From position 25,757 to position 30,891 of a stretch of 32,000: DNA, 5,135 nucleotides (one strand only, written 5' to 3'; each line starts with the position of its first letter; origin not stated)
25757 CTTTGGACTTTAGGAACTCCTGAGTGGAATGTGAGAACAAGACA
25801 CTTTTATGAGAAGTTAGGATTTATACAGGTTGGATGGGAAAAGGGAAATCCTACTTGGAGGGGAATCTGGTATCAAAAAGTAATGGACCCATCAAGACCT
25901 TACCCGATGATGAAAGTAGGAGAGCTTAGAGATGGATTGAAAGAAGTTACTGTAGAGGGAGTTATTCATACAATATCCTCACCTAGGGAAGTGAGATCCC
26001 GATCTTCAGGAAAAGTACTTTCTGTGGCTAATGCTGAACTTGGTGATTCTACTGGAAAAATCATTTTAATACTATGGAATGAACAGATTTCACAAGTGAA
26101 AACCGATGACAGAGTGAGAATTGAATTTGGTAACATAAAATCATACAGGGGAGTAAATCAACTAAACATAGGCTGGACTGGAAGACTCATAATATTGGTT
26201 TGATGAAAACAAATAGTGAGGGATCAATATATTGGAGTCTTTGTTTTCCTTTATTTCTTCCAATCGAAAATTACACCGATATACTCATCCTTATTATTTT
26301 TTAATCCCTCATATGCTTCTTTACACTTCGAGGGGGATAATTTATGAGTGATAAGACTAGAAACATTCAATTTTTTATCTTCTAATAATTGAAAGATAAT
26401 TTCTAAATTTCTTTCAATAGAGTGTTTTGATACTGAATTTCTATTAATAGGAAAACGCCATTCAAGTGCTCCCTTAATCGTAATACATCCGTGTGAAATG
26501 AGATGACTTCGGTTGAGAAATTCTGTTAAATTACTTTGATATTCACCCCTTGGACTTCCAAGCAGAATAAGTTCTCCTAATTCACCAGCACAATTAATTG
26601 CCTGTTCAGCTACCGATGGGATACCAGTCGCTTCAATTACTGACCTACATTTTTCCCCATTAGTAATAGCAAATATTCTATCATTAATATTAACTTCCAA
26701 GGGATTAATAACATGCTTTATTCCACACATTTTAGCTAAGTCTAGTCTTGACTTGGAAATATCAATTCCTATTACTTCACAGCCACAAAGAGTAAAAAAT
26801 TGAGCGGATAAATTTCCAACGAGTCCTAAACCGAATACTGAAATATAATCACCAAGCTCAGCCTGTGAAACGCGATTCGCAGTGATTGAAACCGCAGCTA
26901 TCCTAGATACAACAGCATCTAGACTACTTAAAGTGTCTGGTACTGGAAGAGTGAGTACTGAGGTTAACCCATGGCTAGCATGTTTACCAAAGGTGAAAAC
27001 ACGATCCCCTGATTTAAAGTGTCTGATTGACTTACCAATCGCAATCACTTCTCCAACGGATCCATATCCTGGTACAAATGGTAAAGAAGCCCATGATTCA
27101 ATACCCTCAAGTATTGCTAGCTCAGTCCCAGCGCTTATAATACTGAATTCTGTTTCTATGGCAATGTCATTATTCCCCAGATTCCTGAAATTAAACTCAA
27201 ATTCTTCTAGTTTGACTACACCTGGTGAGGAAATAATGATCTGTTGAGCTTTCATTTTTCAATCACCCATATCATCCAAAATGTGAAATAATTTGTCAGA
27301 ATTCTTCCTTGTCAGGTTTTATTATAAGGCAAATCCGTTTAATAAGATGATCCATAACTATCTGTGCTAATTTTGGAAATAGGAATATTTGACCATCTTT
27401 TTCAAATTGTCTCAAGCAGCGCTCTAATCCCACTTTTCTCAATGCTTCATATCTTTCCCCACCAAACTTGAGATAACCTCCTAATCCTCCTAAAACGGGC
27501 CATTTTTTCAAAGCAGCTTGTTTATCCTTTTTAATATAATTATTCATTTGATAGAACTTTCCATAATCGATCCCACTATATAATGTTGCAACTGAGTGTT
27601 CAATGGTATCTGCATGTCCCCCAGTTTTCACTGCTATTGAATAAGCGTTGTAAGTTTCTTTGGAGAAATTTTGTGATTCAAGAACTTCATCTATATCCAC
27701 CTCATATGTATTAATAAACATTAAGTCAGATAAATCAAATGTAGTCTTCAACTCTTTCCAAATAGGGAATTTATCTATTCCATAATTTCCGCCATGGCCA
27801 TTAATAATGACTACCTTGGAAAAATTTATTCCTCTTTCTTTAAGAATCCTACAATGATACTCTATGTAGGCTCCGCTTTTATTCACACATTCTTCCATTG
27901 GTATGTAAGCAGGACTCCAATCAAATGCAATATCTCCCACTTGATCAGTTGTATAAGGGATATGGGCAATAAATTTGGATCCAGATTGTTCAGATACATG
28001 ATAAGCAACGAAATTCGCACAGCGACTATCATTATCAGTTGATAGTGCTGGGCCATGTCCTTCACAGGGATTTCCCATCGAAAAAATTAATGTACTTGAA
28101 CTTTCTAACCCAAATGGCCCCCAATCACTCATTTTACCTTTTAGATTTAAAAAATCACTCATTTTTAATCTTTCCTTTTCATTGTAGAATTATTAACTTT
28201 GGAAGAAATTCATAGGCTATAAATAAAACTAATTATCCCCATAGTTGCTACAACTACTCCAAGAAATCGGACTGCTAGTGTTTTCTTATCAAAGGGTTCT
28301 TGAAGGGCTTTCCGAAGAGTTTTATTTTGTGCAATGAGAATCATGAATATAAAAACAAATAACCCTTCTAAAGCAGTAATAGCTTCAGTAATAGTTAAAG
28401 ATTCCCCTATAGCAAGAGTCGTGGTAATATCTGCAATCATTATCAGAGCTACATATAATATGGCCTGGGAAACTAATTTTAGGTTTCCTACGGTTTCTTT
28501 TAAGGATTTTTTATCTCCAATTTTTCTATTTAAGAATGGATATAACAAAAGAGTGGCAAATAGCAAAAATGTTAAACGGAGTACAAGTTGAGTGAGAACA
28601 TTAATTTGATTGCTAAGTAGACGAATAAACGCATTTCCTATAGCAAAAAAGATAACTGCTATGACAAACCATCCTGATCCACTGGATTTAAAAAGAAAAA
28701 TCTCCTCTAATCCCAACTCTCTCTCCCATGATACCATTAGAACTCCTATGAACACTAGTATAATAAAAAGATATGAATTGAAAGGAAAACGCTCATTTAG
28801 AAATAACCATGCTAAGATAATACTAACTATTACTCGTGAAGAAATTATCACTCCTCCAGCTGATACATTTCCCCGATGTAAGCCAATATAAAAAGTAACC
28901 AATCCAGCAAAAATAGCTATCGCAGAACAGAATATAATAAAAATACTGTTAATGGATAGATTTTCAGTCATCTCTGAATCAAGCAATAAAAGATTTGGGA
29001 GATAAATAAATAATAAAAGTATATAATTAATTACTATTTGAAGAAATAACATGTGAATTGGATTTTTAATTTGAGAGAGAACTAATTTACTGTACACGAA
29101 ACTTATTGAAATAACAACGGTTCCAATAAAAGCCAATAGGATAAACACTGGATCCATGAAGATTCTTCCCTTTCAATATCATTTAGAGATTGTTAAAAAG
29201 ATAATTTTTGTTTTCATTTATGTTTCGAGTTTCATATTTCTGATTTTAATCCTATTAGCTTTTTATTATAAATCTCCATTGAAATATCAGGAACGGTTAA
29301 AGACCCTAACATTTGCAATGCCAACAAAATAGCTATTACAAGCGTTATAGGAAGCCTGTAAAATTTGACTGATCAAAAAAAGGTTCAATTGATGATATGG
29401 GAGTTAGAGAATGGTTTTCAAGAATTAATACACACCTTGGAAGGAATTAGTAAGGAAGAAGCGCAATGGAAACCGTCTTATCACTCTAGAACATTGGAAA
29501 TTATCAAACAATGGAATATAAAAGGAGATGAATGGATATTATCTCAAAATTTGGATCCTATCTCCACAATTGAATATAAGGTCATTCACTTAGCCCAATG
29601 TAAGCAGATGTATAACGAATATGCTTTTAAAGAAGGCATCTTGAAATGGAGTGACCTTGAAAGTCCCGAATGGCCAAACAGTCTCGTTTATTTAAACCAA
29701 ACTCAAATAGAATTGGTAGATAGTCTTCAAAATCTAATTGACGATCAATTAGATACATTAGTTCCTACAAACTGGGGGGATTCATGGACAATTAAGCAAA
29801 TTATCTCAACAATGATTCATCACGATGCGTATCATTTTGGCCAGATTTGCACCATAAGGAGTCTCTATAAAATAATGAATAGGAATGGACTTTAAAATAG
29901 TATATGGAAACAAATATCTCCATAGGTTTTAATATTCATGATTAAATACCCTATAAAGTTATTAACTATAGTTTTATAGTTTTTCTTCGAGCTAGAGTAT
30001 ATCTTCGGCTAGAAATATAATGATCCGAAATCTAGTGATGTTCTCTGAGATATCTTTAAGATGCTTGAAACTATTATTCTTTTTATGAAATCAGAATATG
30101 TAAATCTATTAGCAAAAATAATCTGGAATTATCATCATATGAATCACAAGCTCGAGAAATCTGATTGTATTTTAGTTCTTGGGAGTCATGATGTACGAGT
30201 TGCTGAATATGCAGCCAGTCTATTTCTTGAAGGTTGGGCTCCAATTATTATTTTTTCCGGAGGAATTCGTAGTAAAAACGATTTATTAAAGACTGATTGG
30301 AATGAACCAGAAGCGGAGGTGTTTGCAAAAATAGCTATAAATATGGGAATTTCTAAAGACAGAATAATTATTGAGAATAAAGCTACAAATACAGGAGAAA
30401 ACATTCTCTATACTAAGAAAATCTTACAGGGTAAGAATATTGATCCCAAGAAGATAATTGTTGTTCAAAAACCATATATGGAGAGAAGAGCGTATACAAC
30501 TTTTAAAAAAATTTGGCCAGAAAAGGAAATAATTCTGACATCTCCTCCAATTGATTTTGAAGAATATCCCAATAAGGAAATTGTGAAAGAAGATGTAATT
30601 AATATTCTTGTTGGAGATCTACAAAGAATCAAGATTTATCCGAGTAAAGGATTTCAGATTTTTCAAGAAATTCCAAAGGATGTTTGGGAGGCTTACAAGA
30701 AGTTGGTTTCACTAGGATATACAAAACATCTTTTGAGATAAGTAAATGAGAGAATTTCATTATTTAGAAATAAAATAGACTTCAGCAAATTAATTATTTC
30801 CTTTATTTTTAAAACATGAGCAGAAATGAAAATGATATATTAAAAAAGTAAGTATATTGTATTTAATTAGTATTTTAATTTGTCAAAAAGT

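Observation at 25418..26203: GNAT acetyltransferase fused to an archaeal SSB-type OB fold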

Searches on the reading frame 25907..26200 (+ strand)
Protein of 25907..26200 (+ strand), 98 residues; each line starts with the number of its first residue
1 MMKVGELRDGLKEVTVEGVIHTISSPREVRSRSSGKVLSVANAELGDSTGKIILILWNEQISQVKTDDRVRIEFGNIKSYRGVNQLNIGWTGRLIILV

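Call 4: search_protein_families(library=pfam, proteins=[window:25907-26200:+], max_evalue=1)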
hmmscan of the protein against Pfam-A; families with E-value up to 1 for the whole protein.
window:25907-26200:+ (98 aa): 7 families
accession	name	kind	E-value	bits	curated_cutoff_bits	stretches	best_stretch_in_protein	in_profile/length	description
PF01336.31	tRNA_anti-codon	-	1.7e-08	34.7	27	1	14-87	1-68/75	OB-fold nucleic acid binding domain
PF21473.3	Ssb-like_OB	-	5.6e-08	33.3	24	1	19-94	20-95/97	Single-stranded DNA binding protein Ssb-like, OB fold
PF16900.11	REPA_OB_2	-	0.002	18.5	27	1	14-69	13-69/98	Replication protein A OB domain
PF13883.13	CREG_beta-barrel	-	0.006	17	27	1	15-63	17-65/167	CREG, beta-barrel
PF13567.11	DUF4131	-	0.073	13.2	31.6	1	12-73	65-127/165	Domain of unknown function (DUF4131)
PF17269.7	DUF5335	-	0.14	12.4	27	1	9-55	55-99/110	Family of unknown function (DUF5335)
PF17244.8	CDC24_OB3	-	0.16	12.1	25.4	1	7-64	2-54/216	Cell division control protein 24, OB domain 3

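Call 5: search_protein_families(library=ncbifam, proteins=[window:25907-26200:+], max_evalue=1)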
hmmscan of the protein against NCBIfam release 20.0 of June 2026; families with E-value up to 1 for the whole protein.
window:25907-26200:+ (98 aa): 15 families
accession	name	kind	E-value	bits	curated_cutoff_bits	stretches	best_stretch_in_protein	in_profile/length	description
NF005049.0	PRK06461.1-3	equivalog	5e-15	56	188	1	2-93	5-95/144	single-stranded DNA-binding protein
NF005050.0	PRK06461.1-4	equivalog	1.8e-13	50.9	176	1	2-93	6-95/151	single-stranded DNA-binding protein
NF005051.0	PRK06461.1-5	equivalog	3.7e-09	36.8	235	1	3-90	4-89/146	single-stranded DNA-binding protein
NF009030.0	PRK12366.1-1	equivalog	1.2e-08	33.8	1147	1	3-93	74-507/796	replication factor A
NF005048.0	PRK06461.1-1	equivalog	1.8e-08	34.8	230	1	3-91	4-90/148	single-stranded DNA-binding protein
NF012035.0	PRK15491.1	equivalog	1.7e-07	30.9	362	1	3-76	168-243/374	replication factor A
NF006255.0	PRK08402.1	equivalog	7.6e-07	28.4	442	1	1-96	62-161/355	replication factor A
NF005551.0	PRK07211.1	equivalog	1e-06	28.3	575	1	3-92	163-254/485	single-stranded DNA binding protein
NF009034.0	PRK12366.1-5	equivalog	1.6e-06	26.8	789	1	4-87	64-149/642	replication factor A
NF005554.0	PRK07218.1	equivalog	2.6e-06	26.7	447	1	3-91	60-143/423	Single-stranded DNA binding protein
NF011288.0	PRK14699.1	equivalog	6.1e-06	25.4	544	1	4-70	279-347/484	replication factor A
NF009032.0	PRK12366.1-3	equivalog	0.00019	19.8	773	1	25-96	304-495/651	replication factor A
NF009031.0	PRK12366.1-2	equivalog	0.0044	15.6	767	1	13-80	292-360/647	replication factor A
TIGR00617.1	rpa1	subfamily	0.0057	15.2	334.2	1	3-67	300-367/608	replication factor-a protein 1 (rpa1)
NF010007.0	PRK13480.1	equivalog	0.1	11.7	460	1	44-88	38-84/314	3'-5' exoribonuclease YhaM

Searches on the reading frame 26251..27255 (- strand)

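Call 12: search_protein_families(library=pfam, proteins=[window:26251-27255:-], max_evalue=0.00001)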
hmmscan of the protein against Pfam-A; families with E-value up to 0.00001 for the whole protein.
window:26251-27255:- (334 aa): 2 families
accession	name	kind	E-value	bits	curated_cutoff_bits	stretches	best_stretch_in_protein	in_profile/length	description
PF00107.32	ADH_zinc_N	-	1.7e-18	67.2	31.8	1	146-251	2-107/129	Zinc-binding dehydrogenase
PF08240.17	ADH_N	-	3.5e-06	27.7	23.5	1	43-87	16-61/104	Alcohol dehydrogenase GroES-like domain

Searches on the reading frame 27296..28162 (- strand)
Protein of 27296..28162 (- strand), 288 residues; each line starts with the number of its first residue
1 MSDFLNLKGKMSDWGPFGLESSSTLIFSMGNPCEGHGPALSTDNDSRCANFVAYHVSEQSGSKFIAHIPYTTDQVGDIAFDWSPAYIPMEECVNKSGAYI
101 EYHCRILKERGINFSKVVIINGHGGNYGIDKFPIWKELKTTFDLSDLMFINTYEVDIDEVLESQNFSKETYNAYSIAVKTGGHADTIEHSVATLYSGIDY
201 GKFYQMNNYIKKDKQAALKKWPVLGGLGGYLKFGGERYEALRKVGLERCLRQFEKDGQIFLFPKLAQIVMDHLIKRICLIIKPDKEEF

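Call 12: search_protein_families(library=pfam, proteins=[window:27296-28162:-], max_evalue=0.00001)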
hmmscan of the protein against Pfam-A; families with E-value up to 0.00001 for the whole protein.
window:27296-28162:- (288 aa): 1 family
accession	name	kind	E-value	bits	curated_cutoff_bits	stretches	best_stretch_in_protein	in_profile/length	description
PF02633.19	Creatininase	-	1.1e-07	32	31.3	1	32-192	24-170/238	Creatinine amidohydrolase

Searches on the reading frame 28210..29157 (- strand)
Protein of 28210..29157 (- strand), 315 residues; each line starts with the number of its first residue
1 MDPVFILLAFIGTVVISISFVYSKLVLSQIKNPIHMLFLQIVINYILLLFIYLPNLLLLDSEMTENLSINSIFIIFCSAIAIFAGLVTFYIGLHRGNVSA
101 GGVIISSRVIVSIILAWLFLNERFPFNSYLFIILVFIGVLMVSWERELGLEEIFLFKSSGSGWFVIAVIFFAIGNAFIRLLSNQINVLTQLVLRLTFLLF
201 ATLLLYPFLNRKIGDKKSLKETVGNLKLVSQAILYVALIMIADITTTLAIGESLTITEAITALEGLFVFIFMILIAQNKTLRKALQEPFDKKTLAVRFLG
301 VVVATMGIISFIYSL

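Call 12: search_protein_families(library=pfam, proteins=[window:28210-29157:-], max_evalue=0.00001)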
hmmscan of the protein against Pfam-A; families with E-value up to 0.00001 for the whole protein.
window:28210-29157:- (315 aa): 2 families
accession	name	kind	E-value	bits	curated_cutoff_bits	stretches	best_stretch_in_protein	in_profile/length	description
PF00892.27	EamA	-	1.4e-20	74.4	28.2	1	6-143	4-134/135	EamA-like transporter family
PF03151.22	TPT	-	9.1e-07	29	30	1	18-144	16-137/291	Triose-phosphate Transporter family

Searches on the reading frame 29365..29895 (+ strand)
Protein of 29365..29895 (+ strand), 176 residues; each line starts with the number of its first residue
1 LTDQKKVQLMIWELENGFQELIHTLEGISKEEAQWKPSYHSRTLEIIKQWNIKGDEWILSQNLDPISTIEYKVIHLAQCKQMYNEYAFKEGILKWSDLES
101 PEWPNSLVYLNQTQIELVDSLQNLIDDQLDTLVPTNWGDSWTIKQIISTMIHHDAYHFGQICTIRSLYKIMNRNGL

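Call 12: search_protein_families(library=pfam, proteins=[window:29365-29895:+], max_evalue=0.00001)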
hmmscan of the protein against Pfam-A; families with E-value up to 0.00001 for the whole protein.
window:29365-29895:+ (176 aa): 1 family
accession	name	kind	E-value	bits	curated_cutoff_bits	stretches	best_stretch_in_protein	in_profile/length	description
PF12867.12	DinB_2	-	3.6e-10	40.8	24.8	1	14-161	2-128/128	DinB superfamily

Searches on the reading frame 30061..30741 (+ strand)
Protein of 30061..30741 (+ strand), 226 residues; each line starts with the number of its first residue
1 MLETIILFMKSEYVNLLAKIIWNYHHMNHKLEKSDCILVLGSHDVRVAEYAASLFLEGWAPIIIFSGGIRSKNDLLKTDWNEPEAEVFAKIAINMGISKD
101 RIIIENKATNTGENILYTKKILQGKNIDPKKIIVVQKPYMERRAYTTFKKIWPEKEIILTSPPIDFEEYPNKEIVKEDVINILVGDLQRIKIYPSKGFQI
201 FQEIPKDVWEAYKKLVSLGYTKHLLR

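Call 12: search_protein_families(library=pfam, proteins=[window:30061-30741:+], max_evalue=0.00001)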
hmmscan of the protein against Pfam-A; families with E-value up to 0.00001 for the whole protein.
window:30061-30741:+ (226 aa): 1 family
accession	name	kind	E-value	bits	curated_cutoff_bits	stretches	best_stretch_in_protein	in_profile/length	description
PF02698.23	DUF218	-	1.1e-21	77.6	27.6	1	35-152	1-104/133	DUF218 domain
